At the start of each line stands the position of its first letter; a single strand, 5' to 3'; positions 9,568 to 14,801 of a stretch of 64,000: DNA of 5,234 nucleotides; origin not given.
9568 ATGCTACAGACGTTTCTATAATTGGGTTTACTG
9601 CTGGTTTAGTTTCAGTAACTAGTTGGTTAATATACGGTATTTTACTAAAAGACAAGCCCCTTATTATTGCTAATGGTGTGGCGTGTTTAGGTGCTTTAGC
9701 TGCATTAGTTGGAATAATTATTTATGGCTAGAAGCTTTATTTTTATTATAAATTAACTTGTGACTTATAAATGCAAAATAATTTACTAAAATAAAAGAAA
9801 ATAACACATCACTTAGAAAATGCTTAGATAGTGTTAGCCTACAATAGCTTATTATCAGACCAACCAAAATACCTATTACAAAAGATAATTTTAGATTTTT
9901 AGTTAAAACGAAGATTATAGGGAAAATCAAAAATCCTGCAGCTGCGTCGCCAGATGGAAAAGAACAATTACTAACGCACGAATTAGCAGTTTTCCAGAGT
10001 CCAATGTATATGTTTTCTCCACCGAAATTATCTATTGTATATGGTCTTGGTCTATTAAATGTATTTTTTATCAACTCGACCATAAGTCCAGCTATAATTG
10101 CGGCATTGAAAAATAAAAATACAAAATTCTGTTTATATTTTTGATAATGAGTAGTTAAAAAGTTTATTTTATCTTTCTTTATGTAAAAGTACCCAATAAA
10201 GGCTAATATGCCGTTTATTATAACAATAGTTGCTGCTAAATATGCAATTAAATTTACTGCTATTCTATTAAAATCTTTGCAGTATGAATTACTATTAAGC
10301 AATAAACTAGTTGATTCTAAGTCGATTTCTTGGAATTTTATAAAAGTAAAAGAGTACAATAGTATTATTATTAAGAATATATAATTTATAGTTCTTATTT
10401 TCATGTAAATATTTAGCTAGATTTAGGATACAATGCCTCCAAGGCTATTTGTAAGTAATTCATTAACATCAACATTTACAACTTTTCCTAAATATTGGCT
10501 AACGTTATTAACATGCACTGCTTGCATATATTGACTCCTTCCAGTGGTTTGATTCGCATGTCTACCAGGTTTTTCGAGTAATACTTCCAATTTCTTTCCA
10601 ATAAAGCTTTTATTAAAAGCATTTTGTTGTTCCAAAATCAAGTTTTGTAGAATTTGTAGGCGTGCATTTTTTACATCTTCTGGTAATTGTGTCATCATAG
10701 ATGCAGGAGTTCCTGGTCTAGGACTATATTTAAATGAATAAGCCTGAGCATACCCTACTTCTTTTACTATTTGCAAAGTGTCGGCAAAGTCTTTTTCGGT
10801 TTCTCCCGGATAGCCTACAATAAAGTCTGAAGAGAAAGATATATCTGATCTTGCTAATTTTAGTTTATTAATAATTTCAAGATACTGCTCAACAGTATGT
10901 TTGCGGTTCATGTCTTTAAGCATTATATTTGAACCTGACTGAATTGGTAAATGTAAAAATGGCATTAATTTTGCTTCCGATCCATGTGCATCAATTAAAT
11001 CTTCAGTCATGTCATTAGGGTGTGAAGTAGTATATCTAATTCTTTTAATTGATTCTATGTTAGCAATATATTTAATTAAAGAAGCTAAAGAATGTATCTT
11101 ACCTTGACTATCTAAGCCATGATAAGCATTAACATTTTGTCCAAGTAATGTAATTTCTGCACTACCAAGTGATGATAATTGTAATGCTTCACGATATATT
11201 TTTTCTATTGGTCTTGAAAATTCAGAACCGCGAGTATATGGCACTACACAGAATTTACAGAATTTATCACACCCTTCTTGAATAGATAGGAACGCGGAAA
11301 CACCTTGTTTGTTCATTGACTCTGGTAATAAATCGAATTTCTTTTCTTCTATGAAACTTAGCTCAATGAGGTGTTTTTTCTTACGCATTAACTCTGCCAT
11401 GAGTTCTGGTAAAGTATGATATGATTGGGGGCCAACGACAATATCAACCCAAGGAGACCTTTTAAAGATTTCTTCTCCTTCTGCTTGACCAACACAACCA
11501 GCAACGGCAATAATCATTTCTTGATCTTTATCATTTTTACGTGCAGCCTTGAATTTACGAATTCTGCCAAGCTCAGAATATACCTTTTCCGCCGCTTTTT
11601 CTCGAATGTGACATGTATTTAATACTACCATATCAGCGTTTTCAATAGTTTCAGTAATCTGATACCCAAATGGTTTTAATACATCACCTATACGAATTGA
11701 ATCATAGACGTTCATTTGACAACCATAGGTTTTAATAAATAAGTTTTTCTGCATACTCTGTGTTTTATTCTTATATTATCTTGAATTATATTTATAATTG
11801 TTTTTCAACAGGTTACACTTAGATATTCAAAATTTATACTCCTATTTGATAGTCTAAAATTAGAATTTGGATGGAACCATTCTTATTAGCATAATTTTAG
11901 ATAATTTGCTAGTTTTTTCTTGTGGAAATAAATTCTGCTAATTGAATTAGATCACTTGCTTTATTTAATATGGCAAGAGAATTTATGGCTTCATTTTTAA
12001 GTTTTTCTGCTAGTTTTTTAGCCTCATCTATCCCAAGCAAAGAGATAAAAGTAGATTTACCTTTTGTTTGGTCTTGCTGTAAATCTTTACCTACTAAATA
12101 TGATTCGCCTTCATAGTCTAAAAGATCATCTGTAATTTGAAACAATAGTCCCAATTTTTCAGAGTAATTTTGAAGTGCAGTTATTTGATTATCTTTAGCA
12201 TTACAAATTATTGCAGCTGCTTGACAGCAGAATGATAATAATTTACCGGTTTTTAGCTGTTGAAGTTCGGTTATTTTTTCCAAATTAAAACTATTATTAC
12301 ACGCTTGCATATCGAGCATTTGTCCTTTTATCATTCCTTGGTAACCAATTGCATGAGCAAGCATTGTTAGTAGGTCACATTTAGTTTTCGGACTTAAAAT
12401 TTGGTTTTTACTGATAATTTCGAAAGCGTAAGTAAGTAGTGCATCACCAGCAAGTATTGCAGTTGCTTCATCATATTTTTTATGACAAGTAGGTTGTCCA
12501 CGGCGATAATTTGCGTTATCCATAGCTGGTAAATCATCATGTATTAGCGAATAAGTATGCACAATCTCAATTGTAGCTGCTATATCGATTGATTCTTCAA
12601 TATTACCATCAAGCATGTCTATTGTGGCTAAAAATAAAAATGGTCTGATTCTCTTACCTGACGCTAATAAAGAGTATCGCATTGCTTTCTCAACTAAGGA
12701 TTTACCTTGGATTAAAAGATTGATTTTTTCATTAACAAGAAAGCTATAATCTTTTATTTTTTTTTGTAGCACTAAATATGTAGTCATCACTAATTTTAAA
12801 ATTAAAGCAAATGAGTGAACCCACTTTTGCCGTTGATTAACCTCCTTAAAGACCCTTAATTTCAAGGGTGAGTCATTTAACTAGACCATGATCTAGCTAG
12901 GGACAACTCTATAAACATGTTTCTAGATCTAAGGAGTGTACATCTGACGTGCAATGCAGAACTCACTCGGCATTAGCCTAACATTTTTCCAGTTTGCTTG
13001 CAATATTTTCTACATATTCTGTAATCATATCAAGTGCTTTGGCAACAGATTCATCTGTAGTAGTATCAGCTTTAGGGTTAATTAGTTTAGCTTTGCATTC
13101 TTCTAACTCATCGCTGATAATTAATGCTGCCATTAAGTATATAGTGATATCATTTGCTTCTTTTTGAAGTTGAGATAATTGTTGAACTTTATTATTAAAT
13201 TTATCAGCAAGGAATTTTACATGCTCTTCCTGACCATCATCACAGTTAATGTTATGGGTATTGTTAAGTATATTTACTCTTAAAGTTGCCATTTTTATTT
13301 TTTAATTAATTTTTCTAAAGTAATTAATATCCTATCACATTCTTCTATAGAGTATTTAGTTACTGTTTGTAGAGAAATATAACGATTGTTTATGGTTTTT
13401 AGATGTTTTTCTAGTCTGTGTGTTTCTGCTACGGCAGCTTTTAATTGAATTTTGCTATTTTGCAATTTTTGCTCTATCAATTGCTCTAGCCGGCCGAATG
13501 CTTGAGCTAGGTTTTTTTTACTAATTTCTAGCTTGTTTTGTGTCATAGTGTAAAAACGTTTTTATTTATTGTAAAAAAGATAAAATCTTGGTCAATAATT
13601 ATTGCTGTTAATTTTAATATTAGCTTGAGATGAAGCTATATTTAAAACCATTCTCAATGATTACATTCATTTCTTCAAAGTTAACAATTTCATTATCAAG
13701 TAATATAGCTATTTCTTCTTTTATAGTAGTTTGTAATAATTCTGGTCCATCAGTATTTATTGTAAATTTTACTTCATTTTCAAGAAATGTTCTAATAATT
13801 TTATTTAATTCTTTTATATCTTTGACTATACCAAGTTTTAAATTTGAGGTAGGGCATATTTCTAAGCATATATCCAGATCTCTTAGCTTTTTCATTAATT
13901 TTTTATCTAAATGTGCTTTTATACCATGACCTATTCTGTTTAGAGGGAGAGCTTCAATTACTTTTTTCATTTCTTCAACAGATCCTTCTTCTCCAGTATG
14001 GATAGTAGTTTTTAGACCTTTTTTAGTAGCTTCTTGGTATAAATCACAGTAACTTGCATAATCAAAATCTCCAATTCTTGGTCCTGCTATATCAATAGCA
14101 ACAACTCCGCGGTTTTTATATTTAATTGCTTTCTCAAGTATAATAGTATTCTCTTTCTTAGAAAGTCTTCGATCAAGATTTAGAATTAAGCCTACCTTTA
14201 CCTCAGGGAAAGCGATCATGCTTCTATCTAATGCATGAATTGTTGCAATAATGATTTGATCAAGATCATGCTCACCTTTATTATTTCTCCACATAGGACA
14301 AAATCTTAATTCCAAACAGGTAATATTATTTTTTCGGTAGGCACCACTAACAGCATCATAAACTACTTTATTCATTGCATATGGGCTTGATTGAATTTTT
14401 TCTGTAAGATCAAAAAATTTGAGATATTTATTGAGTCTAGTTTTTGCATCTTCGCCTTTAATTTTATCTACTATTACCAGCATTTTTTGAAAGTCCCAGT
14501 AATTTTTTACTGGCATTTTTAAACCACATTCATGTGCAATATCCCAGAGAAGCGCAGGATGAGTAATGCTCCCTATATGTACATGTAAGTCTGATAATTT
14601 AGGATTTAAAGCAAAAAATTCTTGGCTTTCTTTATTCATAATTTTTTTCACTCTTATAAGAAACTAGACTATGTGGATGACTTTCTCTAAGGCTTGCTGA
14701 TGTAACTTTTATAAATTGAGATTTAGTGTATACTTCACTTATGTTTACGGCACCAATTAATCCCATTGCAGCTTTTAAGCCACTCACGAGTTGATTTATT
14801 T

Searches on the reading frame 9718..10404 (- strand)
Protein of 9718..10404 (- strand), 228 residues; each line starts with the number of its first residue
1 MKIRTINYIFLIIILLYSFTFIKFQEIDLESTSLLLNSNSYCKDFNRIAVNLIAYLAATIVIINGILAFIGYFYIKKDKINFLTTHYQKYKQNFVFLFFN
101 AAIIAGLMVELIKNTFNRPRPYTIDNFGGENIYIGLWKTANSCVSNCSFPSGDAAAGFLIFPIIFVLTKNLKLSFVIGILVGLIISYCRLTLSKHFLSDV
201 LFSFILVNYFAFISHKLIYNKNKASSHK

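Call 33: search_protein_families(library=pfam, proteins=[window:9718-10404:-], max_evalue=0.00001)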
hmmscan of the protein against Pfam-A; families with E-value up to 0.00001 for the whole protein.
window:9718-10404:- (228 aa): 1 family
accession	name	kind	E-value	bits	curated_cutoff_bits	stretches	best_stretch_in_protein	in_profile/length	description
PF01569.27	PAP2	-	2.2e-19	69.9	27.2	1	96-222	3-129/130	PAP2 superfamily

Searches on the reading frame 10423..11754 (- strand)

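Call 33: search_protein_families(library=pfam, proteins=[window:10423-11754:-], max_evalue=0.00001)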
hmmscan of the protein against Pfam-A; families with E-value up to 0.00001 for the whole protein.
window:10423-11754:- (443 aa): 3 families
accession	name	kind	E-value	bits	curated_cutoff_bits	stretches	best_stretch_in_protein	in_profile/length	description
PF00919.26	UPF0004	-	3.7e-29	101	27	1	5-108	2-98/98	Uncharacterized protein family UPF0004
PF04055.27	Radical_SAM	-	8e-25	88.4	29.5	1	157-328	2-164/166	Radical SAM superfamily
PF01938.26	TRAM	-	5.3e-06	26.6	21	1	383-441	2-59/61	TRAM domain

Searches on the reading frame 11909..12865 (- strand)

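Call 34: search_protein_families(library=pfam, proteins=[window:11909-12865:-], max_evalue=0.00001)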
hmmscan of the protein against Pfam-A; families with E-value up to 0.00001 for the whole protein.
window:11909-12865:- (318 aa): 1 family
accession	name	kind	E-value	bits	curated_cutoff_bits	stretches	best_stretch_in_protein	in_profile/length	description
PF00348.22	polyprenyl_synt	-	1.4e-58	198.5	27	1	57-290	3-235/251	Polyprenyl synthetase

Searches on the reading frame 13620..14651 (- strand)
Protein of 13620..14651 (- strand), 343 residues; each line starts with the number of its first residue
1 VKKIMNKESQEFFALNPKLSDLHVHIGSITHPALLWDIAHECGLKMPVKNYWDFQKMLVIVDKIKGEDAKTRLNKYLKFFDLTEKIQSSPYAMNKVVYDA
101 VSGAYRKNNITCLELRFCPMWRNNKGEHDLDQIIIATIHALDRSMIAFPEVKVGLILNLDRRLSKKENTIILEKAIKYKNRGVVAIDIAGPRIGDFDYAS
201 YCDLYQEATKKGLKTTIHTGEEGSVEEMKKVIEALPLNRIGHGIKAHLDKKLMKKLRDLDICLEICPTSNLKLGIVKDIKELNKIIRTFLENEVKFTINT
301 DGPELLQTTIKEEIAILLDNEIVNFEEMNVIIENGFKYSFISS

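Call 34: search_protein_families(library=pfam, proteins=[window:13620-14651:-], max_evalue=0.00001)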
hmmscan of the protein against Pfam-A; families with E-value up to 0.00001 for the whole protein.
window:13620-14651:- (343 aa): 1 family
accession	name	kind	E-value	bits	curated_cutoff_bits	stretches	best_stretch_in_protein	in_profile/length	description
PF00962.28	A_deaminase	-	1.7e-53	182.3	27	1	20-342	3-316/330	Adenosine deaminase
